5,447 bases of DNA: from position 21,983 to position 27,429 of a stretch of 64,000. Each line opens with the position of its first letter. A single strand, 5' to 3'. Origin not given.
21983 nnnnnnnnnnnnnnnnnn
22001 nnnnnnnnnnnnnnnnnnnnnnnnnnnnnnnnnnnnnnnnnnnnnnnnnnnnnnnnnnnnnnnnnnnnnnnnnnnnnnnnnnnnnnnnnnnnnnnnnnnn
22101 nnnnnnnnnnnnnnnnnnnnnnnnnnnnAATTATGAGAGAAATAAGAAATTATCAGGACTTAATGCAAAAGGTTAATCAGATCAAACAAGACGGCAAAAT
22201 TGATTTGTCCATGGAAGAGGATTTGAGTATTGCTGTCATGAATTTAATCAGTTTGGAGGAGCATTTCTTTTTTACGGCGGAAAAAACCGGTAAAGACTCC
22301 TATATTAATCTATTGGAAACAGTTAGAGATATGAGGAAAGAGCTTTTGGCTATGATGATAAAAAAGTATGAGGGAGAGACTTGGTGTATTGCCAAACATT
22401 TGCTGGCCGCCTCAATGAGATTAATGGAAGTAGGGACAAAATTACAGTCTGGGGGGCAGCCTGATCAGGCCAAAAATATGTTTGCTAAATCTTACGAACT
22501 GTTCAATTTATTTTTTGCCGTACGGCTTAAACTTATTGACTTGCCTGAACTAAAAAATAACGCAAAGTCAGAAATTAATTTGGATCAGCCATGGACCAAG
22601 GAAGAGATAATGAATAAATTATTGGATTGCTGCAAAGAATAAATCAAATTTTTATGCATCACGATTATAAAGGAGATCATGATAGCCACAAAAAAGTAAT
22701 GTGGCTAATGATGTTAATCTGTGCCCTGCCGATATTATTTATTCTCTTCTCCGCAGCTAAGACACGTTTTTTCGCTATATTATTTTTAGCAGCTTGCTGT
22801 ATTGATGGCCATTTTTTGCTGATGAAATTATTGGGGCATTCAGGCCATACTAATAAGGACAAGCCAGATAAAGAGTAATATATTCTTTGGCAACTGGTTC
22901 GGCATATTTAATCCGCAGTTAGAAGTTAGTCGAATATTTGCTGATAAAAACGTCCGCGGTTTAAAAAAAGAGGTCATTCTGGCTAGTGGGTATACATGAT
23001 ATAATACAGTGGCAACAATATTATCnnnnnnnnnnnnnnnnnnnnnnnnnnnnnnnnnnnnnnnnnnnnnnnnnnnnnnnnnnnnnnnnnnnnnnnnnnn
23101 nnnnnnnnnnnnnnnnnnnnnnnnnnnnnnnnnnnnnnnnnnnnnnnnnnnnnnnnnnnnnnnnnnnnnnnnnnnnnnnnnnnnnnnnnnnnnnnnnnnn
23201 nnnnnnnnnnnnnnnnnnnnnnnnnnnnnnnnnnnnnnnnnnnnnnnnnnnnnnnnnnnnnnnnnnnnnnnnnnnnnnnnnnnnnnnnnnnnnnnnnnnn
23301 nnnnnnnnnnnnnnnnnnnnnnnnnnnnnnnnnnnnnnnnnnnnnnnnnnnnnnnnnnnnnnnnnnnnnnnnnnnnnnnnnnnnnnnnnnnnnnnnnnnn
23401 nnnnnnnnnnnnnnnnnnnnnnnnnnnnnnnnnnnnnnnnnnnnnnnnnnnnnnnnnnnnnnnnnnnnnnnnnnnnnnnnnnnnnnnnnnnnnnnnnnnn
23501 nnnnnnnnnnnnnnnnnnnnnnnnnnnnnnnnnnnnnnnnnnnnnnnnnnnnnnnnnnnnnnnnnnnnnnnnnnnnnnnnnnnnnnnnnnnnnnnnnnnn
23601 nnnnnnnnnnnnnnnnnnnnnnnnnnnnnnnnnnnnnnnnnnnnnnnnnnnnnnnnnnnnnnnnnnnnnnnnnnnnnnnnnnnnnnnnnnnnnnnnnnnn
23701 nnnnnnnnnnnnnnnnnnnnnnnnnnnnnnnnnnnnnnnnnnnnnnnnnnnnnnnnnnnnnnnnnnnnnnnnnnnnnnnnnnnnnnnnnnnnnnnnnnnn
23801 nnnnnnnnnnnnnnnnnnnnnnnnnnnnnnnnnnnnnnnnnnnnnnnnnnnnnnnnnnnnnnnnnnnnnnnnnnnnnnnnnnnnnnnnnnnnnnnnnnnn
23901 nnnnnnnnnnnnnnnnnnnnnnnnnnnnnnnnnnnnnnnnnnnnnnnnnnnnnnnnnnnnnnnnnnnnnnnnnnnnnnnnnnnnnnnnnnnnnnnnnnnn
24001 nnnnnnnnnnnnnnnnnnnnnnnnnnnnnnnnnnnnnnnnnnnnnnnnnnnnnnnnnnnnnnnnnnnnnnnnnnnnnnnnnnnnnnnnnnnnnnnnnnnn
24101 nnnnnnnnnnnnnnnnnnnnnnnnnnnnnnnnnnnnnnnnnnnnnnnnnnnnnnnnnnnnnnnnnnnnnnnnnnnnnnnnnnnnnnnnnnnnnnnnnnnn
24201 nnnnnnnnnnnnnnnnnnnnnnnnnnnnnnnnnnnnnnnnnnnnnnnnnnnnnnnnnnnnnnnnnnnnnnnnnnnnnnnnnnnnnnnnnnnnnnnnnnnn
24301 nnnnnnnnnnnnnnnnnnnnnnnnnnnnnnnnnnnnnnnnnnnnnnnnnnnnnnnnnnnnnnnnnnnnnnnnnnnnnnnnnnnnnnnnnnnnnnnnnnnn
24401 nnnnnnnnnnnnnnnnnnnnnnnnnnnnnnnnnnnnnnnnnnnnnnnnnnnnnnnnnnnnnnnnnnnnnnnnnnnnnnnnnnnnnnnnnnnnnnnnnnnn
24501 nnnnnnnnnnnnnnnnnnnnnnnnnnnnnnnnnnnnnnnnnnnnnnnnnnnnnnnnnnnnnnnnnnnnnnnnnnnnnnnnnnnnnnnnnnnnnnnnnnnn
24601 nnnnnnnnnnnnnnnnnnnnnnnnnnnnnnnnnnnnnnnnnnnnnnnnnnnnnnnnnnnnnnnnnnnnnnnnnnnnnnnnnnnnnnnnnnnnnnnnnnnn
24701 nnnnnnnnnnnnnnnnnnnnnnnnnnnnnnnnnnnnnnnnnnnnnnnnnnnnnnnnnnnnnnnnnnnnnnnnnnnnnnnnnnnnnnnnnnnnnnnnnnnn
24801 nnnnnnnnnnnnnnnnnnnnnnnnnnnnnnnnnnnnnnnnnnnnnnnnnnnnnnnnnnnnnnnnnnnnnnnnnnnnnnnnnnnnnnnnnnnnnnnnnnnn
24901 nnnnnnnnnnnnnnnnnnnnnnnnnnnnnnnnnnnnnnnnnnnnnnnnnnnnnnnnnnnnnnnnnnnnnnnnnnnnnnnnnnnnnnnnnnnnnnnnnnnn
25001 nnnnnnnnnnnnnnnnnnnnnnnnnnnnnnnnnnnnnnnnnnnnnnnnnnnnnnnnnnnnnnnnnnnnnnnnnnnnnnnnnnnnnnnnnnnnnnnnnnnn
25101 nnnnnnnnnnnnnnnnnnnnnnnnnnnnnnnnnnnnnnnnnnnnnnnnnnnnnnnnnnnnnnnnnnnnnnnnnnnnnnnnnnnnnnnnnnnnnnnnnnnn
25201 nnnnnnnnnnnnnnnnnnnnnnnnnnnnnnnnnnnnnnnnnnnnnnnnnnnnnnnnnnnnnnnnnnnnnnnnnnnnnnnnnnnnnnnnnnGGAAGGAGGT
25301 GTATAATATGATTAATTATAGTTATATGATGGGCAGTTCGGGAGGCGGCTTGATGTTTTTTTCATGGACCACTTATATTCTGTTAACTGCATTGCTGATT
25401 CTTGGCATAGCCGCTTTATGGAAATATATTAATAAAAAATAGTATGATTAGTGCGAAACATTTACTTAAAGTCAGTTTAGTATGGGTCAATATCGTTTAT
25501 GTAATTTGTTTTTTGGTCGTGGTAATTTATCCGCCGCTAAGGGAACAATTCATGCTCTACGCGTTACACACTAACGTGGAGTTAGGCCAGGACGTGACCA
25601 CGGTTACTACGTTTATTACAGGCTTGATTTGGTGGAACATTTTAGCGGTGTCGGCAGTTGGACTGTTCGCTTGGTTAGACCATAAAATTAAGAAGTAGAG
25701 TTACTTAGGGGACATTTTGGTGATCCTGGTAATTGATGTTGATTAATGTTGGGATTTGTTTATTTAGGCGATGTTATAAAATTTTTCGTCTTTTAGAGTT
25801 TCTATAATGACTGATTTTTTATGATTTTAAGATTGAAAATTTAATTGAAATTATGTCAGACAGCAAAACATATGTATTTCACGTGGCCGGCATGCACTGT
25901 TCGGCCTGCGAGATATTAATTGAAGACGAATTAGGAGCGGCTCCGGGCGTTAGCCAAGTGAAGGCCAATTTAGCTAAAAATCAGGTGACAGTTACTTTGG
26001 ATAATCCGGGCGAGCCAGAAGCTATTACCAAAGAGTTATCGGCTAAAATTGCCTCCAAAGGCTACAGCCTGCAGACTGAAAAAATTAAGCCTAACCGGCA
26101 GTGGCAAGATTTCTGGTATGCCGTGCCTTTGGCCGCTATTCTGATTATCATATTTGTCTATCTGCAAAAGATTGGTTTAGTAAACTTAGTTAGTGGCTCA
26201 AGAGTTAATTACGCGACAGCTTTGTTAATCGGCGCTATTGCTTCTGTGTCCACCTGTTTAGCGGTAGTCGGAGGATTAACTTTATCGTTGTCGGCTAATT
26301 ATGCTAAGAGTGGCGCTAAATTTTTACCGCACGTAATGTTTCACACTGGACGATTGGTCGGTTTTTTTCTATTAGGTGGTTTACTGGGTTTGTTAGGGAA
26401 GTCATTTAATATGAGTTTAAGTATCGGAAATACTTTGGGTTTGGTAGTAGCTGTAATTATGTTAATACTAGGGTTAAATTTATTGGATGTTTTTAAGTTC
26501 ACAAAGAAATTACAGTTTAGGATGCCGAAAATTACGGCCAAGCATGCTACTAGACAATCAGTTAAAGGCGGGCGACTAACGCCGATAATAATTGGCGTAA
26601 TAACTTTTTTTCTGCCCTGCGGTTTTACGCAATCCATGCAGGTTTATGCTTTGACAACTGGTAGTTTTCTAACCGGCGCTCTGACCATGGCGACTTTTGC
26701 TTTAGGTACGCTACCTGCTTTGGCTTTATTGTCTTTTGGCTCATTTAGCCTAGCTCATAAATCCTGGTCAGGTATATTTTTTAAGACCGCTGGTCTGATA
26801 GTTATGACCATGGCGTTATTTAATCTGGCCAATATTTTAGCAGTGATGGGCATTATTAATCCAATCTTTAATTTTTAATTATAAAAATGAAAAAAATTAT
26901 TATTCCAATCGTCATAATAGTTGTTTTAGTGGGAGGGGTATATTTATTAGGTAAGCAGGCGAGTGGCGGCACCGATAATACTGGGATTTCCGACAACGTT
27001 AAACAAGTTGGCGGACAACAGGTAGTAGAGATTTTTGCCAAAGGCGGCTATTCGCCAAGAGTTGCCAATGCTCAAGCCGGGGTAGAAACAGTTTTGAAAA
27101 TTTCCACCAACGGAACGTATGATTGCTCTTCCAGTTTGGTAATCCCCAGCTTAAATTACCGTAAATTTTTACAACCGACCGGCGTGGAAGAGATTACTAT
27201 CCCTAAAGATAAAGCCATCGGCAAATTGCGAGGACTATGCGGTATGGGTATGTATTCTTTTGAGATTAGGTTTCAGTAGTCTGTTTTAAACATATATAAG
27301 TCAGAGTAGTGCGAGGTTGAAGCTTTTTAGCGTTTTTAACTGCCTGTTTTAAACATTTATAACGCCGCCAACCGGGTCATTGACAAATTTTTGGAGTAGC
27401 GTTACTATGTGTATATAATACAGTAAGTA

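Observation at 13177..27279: About 14-kb copper/redox homeostasis supercluster with unusual HMA fusions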

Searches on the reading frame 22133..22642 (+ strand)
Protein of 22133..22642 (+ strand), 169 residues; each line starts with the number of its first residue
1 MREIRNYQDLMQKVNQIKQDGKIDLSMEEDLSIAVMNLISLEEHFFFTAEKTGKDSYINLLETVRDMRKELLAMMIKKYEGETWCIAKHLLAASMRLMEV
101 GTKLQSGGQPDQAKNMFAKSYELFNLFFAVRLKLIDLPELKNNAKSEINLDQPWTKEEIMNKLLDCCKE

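Call 3: search_protein_families(library=pfam, proteins=[window:22133-22642:+], max_evalue=0.01)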
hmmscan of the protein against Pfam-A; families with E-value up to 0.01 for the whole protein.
window:22133-22642:+ (169 aa): 0 families

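Call 9: search_protein_families(library=ncbifam, proteins=[window:22133-22642:+], max_evalue=0.01)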
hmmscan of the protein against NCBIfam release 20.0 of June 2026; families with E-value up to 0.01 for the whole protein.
window:22133-22642:+ (169 aa): 0 families

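Call 64: search_protein_families(library=pfam, proteins=[window:22133-22642:+], max_evalue=5)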
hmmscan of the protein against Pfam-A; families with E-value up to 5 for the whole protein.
window:22133-22642:+ (169 aa): 0 families

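Call 65: search_solved_structures(query=window:22133-22642:+, max_evalue=10)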
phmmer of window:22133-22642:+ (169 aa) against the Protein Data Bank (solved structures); distinct sequences matched with E-value up to 10: 0.

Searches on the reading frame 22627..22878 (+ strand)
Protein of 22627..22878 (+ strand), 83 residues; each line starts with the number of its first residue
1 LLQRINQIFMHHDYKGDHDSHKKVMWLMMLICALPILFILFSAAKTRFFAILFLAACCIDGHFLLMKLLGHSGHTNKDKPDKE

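Call 3: search_protein_families(library=pfam, proteins=[window:22627-22878:+], max_evalue=0.01)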
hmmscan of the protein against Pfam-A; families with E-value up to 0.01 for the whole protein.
window:22627-22878:+ (83 aa): 0 families

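Call 9: search_protein_families(library=ncbifam, proteins=[window:22627-22878:+], max_evalue=0.01)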
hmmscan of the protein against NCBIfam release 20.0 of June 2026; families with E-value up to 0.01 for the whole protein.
window:22627-22878:+ (83 aa): 0 families

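Call 64: search_protein_families(library=pfam, proteins=[window:22654-22878:+], max_evalue=5)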
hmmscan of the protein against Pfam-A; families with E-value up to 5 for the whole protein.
window:22654-22878:+ (74 aa): 2 families
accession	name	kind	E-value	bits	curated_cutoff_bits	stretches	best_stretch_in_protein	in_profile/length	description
PF10724.14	DUF2516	-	0.056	14.2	30.6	1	10-50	38-76/92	Protein of unknown function (DUF2516)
PF13567.11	DUF4131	-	0.098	12.8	31.6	1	17-50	7-43/165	Domain of unknown function (DUF4131)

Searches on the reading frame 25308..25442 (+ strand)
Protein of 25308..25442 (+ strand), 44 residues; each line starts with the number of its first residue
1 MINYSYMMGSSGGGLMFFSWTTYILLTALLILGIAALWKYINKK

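Call 64: search_protein_families(library=pfam, proteins=[window:25308-25442:+], max_evalue=5)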
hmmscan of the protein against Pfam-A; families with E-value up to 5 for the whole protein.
window:25308-25442:+ (44 aa): 0 families

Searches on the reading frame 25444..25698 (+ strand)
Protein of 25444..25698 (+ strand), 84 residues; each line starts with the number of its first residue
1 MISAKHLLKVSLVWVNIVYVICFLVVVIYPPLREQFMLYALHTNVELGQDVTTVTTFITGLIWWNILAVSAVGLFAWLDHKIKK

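Call 4: search_protein_families(library=pfam, proteins=[window:25444-25698:+], max_evalue=0.01)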
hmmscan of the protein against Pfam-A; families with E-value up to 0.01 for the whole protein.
window:25444-25698:+ (84 aa): 1 family
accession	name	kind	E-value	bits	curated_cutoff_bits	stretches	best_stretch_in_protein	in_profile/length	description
PF18926.5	DUF5676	-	5.5e-07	30.8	27.6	1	13-78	11-78/82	2TM family of unknown function (DUF5676)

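Call 10: search_protein_families(library=ncbifam, proteins=[window:25444-25698:+], max_evalue=0.01)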
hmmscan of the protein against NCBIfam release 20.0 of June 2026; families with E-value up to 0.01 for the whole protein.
window:25444-25698:+ (84 aa): 0 families

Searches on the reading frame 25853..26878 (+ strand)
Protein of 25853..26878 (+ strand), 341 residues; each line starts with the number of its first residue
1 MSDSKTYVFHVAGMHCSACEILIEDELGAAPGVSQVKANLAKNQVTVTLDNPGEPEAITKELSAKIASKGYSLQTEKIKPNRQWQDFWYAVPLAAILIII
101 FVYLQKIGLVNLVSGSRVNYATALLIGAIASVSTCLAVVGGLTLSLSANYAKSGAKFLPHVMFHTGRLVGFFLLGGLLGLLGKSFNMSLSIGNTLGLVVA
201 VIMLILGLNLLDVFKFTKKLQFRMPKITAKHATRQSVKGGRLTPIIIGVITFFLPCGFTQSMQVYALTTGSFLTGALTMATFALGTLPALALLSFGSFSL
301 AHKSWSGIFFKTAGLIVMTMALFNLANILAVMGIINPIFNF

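Call 4: search_protein_families(library=pfam, proteins=[window:25853-26878:+], max_evalue=0.01)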
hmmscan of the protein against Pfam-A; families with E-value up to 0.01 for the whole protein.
window:25853-26878:+ (341 aa): 3 families
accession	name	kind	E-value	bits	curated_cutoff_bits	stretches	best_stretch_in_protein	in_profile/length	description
PF13386.12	DsbD_2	-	3e-28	99.5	24.9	1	122-321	1-197/199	Cytochrome C biogenesis protein transmembrane region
PF00403.32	HMA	-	4e-13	50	24.8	1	8-71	1-61/62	Heavy-metal-associated domain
PF18949.5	DUF5693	-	0.0051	15.8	29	1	54-135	282-358/609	Family of unknown function (DUF5693)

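Call 10: search_protein_families(library=ncbifam, proteins=[window:25853-26878:+], max_evalue=0.01)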
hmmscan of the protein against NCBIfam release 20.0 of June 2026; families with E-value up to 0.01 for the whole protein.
window:25853-26878:+ (341 aa): 12 families
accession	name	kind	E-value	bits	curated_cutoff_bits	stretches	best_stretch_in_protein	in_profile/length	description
NF033795.1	chaper_CopZ_Bs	exception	2.3e-09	37.3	91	1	8-72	3-64/66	copper chaperone CopZ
NF033794.2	chaper_CopZ_Eh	exception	4.9e-08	33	95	1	9-72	4-64/68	copper chaperone CopZ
TIGR00003.1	TIGR00003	subfamily_domain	6e-08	32.8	62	1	9-72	4-64/66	copper ion binding protein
NF033556.1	MerTP_fusion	equivalog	2.4e-07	30.6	180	1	3-72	118-184/186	mercuric transport protein MerTP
NF033775.1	P_type_ZntA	exception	3.6e-07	28.9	1240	1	4-117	47-154/732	Zn(II)/Cd(II)/Pb(II) translocating P-type ATPase ZntA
NF047957.1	CopZ_AFE_1862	equivalog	1.2e-06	28.9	85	1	10-72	4-60/62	CopZ family metallochaperone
NF008262.1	PRK11033.1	equivalog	1.4e-06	27.1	1005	1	4-133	40-164/731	zinc/cadmium/mercury/lead-transporting ATPase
TIGR02052.1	MerP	equivalog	3.6e-06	27.4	92.55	1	4-51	22-69/92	mercury resistance system periplasmic binding protein MerP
NF033781.1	chaper_CopP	exception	3.8e-06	27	112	1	8-60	3-55/65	copper-binding metallochaperone CopP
NF041115.1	UxxU_metal_bind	equivalog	4.5e-05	23.5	95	1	5-57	4-52/74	metal-binding (seleno)protein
NF010311.1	PRK13748.1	subfamily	0.00017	20.6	600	1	9-82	3-72/560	mercury(II) reductase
NF047536.1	Cu_chaper_CsoZ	equivalog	0.0065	16.9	77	0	8-62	4-58/66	putative copper chaperone CsoZ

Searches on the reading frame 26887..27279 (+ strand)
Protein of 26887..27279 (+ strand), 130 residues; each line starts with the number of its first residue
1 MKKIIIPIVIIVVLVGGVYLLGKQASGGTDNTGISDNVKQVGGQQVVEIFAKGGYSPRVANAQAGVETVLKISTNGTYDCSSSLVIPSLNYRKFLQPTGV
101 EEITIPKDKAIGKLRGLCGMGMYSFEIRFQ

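Call 4: search_protein_families(library=pfam, proteins=[window:26887-27279:+], max_evalue=0.01)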
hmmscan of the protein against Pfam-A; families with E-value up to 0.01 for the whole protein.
window:26887-27279:+ (130 aa): 1 family
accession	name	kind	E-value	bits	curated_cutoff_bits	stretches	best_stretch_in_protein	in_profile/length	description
PF13473.12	Cupredoxin_1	-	3.5e-08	33.8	27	1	40-123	16-97/104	Cupredoxin-like domain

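Call 10: search_protein_families(library=ncbifam, proteins=[window:26887-27279:+], max_evalue=0.01)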
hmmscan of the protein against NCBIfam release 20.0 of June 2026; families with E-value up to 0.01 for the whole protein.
window:26887-27279:+ (130 aa): 0 families

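Call 56: search_solved_structures(query=window:26887-27279:+, max_evalue=1, show_alignments=2)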
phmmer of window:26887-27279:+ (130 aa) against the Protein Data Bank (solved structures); distinct sequences matched with E-value up to 1: 1.
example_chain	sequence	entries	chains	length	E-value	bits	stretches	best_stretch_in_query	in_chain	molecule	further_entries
2mry_A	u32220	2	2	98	0.025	18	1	37-123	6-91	Uncharacterized protein | CupA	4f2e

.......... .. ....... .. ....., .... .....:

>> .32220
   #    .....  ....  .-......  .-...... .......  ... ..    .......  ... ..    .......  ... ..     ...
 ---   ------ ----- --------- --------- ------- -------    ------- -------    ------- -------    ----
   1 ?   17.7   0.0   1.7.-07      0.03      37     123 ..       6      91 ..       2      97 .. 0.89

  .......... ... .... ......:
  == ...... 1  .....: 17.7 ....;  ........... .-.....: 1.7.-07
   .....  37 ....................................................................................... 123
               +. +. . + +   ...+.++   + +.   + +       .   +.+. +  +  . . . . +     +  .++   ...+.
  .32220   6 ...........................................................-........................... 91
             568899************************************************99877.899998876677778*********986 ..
